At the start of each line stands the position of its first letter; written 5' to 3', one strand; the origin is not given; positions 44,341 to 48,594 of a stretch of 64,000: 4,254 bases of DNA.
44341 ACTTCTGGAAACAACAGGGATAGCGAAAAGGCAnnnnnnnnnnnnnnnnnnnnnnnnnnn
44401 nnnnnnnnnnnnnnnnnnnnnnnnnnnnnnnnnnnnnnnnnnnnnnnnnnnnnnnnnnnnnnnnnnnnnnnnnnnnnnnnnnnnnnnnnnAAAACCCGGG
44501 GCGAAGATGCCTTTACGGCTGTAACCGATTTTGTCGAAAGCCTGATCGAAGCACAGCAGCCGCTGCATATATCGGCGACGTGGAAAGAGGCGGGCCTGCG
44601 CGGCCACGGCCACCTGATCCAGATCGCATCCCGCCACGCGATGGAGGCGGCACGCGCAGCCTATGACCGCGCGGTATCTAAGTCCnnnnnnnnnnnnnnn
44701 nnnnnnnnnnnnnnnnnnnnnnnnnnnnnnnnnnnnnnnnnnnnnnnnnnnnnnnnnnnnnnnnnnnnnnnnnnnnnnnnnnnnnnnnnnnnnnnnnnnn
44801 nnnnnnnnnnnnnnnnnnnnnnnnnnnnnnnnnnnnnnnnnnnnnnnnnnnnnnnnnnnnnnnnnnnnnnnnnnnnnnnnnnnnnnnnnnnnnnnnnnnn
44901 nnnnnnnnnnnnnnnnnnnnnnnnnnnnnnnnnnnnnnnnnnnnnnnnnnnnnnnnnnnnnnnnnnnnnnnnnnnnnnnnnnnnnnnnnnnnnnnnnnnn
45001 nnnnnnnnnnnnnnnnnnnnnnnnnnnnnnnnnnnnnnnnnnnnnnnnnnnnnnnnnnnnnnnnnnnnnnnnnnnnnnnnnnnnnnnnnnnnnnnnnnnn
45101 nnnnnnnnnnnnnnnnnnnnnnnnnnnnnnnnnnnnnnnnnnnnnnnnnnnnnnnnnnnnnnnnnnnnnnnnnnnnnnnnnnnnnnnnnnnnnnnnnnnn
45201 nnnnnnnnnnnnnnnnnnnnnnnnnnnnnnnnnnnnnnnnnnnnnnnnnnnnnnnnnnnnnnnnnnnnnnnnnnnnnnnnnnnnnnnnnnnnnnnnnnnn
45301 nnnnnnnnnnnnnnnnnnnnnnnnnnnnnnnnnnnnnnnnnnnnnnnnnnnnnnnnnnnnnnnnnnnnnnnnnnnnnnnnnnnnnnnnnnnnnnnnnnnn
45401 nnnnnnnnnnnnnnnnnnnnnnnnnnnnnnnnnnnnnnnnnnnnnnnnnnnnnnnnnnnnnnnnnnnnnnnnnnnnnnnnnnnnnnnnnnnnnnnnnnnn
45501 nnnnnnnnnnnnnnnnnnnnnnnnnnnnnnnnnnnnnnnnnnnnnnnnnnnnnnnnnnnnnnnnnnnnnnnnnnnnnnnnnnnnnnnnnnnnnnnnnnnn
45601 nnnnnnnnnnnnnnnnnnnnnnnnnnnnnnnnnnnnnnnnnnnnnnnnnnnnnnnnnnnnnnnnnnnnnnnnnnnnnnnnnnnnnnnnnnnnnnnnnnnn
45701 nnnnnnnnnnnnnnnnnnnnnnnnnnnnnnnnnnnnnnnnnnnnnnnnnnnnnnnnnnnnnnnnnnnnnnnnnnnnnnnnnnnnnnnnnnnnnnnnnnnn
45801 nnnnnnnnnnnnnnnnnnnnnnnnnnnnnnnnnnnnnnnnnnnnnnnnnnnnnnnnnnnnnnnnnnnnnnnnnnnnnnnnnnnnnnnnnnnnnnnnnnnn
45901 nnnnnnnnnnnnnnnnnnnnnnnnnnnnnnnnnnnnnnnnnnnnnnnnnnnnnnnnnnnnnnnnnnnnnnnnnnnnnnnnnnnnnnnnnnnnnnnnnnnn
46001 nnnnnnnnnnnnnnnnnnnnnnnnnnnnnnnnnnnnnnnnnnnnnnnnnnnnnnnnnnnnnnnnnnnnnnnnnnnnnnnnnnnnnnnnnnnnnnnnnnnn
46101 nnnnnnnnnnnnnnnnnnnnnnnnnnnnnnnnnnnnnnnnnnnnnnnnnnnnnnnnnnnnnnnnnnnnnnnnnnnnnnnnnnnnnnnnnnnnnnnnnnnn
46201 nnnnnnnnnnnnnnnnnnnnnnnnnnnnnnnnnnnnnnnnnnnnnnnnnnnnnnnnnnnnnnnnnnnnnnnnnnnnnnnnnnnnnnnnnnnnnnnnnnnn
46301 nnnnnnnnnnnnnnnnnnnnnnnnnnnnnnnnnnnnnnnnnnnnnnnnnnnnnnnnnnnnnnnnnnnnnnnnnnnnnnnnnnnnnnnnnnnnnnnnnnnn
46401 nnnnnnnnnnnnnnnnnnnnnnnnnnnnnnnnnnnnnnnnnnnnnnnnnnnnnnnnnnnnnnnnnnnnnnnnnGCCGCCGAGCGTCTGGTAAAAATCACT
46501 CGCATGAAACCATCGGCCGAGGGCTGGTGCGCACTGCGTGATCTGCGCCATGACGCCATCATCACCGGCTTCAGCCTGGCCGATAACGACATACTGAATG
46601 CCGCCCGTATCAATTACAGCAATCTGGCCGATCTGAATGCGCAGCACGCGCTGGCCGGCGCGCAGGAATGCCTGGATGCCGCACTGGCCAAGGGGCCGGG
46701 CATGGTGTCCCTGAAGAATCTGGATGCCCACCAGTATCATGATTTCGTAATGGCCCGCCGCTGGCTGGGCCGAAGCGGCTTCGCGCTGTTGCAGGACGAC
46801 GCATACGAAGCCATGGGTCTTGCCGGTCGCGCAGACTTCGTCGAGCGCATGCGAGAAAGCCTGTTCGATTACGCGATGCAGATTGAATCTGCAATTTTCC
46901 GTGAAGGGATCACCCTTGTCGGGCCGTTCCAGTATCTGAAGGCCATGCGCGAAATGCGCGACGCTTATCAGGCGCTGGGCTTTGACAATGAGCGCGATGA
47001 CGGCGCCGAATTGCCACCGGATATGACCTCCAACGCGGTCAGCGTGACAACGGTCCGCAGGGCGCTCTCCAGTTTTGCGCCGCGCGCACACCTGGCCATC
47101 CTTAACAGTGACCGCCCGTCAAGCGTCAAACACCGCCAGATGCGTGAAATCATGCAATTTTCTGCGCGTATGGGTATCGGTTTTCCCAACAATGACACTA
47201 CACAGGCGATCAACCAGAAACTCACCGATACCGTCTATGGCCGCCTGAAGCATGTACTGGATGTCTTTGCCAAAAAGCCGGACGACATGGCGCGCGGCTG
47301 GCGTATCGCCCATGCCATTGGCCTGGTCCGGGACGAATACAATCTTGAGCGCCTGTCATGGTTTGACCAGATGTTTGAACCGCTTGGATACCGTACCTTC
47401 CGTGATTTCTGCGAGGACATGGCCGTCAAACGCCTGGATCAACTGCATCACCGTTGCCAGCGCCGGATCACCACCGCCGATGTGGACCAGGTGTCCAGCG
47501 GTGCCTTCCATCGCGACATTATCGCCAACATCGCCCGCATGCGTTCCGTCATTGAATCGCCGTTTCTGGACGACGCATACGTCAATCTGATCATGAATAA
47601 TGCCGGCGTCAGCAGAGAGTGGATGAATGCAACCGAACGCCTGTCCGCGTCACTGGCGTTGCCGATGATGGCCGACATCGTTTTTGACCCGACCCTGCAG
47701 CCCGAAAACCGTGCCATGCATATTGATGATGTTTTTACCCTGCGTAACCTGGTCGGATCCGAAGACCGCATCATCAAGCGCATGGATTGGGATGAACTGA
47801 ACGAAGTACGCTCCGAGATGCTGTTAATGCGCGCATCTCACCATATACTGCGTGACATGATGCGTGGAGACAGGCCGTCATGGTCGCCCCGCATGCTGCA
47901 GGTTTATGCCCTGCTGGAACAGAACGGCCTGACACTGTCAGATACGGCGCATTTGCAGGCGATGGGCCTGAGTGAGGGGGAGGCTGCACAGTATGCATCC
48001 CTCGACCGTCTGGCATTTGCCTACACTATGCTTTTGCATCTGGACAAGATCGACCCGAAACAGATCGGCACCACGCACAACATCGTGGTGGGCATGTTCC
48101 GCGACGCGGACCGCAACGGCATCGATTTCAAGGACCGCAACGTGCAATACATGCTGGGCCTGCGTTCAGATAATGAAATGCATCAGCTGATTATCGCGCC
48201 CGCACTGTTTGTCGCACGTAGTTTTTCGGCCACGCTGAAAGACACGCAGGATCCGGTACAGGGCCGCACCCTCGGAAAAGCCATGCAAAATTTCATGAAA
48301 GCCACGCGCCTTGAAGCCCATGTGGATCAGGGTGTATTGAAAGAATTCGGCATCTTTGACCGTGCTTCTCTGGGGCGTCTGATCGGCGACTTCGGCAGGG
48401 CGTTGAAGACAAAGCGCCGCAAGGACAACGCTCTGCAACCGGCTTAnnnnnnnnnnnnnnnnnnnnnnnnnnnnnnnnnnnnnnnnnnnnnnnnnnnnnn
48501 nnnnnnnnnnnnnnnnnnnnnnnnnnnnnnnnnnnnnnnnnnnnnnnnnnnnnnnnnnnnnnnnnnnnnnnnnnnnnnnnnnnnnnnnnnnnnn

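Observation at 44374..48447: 1357-aa acidic helical orphan protein built around a recurring ~28-residue G-hydrophobic motif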

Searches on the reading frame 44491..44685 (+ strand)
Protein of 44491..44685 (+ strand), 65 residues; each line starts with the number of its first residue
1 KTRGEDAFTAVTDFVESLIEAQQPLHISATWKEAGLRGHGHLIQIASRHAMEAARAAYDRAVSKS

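Call 77: find_homologous_proteins(query=A7, max_evalue=0.001)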
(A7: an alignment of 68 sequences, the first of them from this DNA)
Query A7 (68 sequences): 129 candidates shared short words with the query, none scored E <= 0.001.

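Call 78: search_solved_structures(query=A7, max_evalue=10)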
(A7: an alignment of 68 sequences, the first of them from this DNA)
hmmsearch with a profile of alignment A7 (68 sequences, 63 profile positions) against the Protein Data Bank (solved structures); distinct sequences matched with E-value up to 10: 21.
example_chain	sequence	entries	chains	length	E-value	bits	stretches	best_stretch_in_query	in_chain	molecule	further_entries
5e7p_A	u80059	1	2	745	0.18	15.1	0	34-60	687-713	Cell division control protein Cdc48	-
2mpe_A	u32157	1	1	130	0.26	14.6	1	32-60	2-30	BPSL1050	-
1lea_A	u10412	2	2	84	0.29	14.5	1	14-44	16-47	LEXA REPRESSOR DNA BINDING DOMAIN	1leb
4wlq_B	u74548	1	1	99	0.79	13.1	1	16-41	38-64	Proteasomal ubiquitin receptor ADRM1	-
4wlr_B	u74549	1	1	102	0.81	13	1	16-40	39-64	Proteasomal ubiquitin receptor ADRM1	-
6uhc_G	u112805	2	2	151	0.83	13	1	8-53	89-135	Actin-related protein 2/3 complex subunit 5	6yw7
8usc_g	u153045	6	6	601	1.1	12.7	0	3-41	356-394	Isoform 2 of NEDD8 ultimate buster 1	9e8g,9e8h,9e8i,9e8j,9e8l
9d46_C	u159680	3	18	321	1.1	12.7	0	20-43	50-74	DNA repair protein RAD51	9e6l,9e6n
1szp_A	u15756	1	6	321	1.1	12.7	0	20-43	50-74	DNA repair protein RAD51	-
8usb_g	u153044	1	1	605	1.1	12.7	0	3-41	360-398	NEDD8 ultimate buster 1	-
9e7k_B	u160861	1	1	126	1.1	12.6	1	16-40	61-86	Proteasomal ubiquitin receptor ADRM1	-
4uel_C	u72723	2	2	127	1.2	12.5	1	16-40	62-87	PROTEASOMAL UBIQUITIN RECEPTOR ADRM1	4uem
1jhf_A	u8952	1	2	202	1.2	12.5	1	14-44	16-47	LEXA REPRESSOR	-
1jhh_A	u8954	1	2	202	1.3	12.4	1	14-44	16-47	LEXA REPRESSOR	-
3jso_A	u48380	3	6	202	1.3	12.4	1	14-44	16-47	LexA repressor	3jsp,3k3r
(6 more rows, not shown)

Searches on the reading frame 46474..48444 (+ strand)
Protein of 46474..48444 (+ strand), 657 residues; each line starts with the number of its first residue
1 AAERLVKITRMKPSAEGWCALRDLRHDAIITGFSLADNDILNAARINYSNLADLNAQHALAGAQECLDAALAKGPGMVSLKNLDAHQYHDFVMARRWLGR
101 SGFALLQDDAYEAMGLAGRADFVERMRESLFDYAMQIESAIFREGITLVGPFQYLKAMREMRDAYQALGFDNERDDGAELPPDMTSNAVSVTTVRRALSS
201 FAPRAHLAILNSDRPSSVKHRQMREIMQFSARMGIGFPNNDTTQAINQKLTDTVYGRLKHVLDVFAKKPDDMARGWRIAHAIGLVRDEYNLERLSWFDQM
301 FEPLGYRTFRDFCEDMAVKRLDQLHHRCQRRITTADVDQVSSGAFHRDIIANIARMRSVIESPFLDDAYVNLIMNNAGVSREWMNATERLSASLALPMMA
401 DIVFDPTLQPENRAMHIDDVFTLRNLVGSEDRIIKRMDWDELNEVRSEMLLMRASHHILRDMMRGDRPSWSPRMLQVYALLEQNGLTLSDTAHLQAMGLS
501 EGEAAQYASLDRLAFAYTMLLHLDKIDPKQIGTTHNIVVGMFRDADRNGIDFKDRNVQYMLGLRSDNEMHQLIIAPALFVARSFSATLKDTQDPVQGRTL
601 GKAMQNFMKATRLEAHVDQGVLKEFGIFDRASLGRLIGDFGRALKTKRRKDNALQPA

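Call 44: predict_structure(alignment_id=A5)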
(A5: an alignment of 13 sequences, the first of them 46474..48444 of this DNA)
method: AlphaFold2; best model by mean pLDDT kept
length: 657 residues; sequences in the alignment: 13
mean_pLDDT: 88.1   pTM: 0.81
mean pLDDT of the five models: 88.1, 86.7, 85.6, 85.3, 85.1
residues with pLDDT >= 90: 367; 70-90: 260; 50-70: 17; < 50: 13
segments of 3 or more residues with pLDDT < 50: 175-185
pLDDT, mean of each block of 10 residues (from residue 1): 93 95 92 88 93 95 96 83 91 93 89 94 94 91 88 92 86 48 53 85 91 89 90 79 85 90 90 92 88 90 93 93 94 88 91 93 84 90 94 94 90 90 92 91 90 91 88 91 89 93 94 92 81 91 91 89 82 88 91 89 90 84 87 88 75 52
secondary structure, 60 per line:
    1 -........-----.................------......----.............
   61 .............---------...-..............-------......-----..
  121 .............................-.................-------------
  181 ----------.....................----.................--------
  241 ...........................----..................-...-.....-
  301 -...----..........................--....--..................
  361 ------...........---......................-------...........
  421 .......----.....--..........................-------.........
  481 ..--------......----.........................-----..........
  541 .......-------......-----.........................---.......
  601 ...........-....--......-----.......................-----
elements in order: H2-9 H15-31 H38-43 H48-73 H87-100 H108-113 H119-149 H151-167 H191-211 H216-232 H241-267 H272-289 H295-299 H309-334 H337-340 H343-360 H367-377 H381-402 H410-427 H432-436 H439-464 H472-482 H491-496 H501-525 H531-547 H555-560 H566-590 H594-611 H613-616 H619-624 H630-652
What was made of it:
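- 46504..48435 (+): C-terminal half (residues 711-1354), comprising repeat units u11-u20 and paralogous to the N-terminal half. AF2 pLDDT 88.1, pTM 0.81 (call 44).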

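Call 48: fold_search(model_id=the predicted structure, library=pdb)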
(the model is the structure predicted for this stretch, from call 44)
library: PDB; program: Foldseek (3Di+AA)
matches with E <= 10: 397; with E <= 0.001: 0
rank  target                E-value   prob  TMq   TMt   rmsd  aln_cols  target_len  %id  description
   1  8cwy_A                1.4e-02  0.69  0.10  0.13  27.0       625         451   10  Accurate computational design of genetically encoded 3D protein crystals (released 2023-11-01)
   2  9xzj_C                2.0e-02  0.85  0.14  0.13  37.6       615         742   12  Cryo-EM structure of F-box helicase 1 (FBH1) bound to an SCF ubiquitin ligase complex and a 3-way DNA fork (consensus  (released 2026-01-28)
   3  8q9t_E                2.1e-02  0.63  0.14  0.11  36.4       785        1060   10  CryoEM structure of a S. Cerevisiae Ski238 complex bound to RNA (released 2023-11-29)
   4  7dkh_A                2.3e-02  0.84  0.17  0.13  26.3       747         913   10  Crystal structure of the Ctr9/Paf1/Cdc73/Rtf1 quaternary complex (released 2021-11-24)
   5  5h11                  2.3e-02  0.57  0.11  0.13  35.9       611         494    9  Crystal structure of Zebrafish Sec10 (released 2017-02-01)
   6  8ro0_I                2.5e-02  0.69  0.15  0.14  44.2       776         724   10  Structure of the C. elegans Intron Lariat Spliceosome primed for disassembly (ILS') (released 2024-08-07)
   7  8v3b_a                3.1e-02  0.77  0.11  0.17  26.4       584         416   11  Computational Designed Nanocage O43_129_+4 (released 2024-03-13)
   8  7qdr_B                3.1e-02  0.60  0.14  0.10  33.5       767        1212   13  Apo human SKI complex in the closed state (released 2022-02-02)
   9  9hvq_Q                3.1e-02  0.57  0.13  0.11  34.8       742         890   12  Structure of the transcribing Pol II-DSIF-PAF-SPT6-RECQL5 complex (released 2025-07-16)
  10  5a31_J                4.2e-02  0.75  0.15  0.17  23.7       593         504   11  Structure of the human APC-Cdh1-Hsl1-UbcH10 complex. (released 2015-11-18)
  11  9mg8_B                4.2e-02  0.33  0.07  0.11  30.5       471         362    9  Crystal Structure of b-iTHR-110 (released 2025-12-17)
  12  4ui9_J                4.3e-02  0.72  0.15  0.17  23.7       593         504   11  Atomic structure of the human Anaphase-Promoting Complex (released 2015-06-17)
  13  7t7t_A                4.3e-02  0.57  0.10  0.13  26.5       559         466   10  Structure of TSK/BRU1 bound to histone H3.1 (released 2022-03-30)
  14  8gel_A                4.8e-02  0.35  0.10  0.12  28.0       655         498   11  Cryo-EM structure of synthetic tetrameric building block sC4 (released 2024-03-13)
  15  5ue8_B                5.2e-02  0.69  0.15  0.12  39.6       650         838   11  The crystal structure of Munc13-1 C1C2BMUN domain (released 2017-02-15)
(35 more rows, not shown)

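Call 64: fold_search(model_id=the predicted structure, library=viral)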
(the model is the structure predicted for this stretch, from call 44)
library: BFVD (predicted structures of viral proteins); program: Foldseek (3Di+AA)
matches with E <= 10: 256; with E <= 0.001: 0
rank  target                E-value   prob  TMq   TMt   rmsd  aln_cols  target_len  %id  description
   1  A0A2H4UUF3            2.5e-02  0.47  0.11  0.10  27.8       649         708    9  RING-finger domain-containing protein [Bodo saltans virus]
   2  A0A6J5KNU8            3.4e-02  0.69  0.15  0.17  27.3       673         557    9  Sel1-like repeat [uncultured Caudovirales phage]
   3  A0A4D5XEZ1            1.0e-01  0.35  0.15  0.12  27.9       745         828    9  U-box domain protein [Mimivirus LCMiAC02]
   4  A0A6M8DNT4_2          1.4e-01  0.21  0.12  0.07  37.1       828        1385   12  (no name in the UniProt tables at hand)
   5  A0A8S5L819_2          1.5e-01  0.14  0.09  0.06  61.1       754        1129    7  Minor tail protein [Siphoviridae sp. ctDmQ3]
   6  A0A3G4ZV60            1.7e-01  0.60  0.15  0.19  19.7       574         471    9  Uncharacterized protein [Barrevirus sp.]
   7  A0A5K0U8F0            1.7e-01  0.25  0.13  0.12  28.8       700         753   11  Uncharacterized protein [Yasminevirus sp. GU-2018]
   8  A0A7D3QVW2            1.8e-01  0.18  0.11  0.10  30.2       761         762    9  Ubiquitin conjugation factor E4 with U-box domain [Fadolivirus FV1/VV64]
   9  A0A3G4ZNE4            2.0e-01  0.21  0.12  0.12  37.7       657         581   11  Uncharacterized protein [Terrestrivirus sp.]
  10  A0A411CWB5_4          2.3e-01  0.18  0.12  0.08  43.7       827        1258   11  (no name in the UniProt tables at hand)
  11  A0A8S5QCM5            2.5e-01  0.21  0.10  0.07  22.7       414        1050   14  Minor tail protein (Fragment) [Myoviridae sp. ctw4b6]
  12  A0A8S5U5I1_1          2.6e-01  0.15  0.12  0.08  29.6       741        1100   11  RNA polymerase (Fragment) [Podoviridae sp. cthJQ11]
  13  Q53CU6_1              2.7e-01  0.38  0.15  0.12  52.0       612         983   12  JM124 [macacine gammaherpesvirus 11]
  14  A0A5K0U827            2.9e-01  0.30  0.09  0.15  22.5       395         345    8  Gamma-soluble NSF attachment protein (Fragment) [Yasminevirus sp. GU-2018]
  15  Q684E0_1              3.7e-01  0.15  0.12  0.08  31.2       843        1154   10  (no name in the UniProt tables at hand)
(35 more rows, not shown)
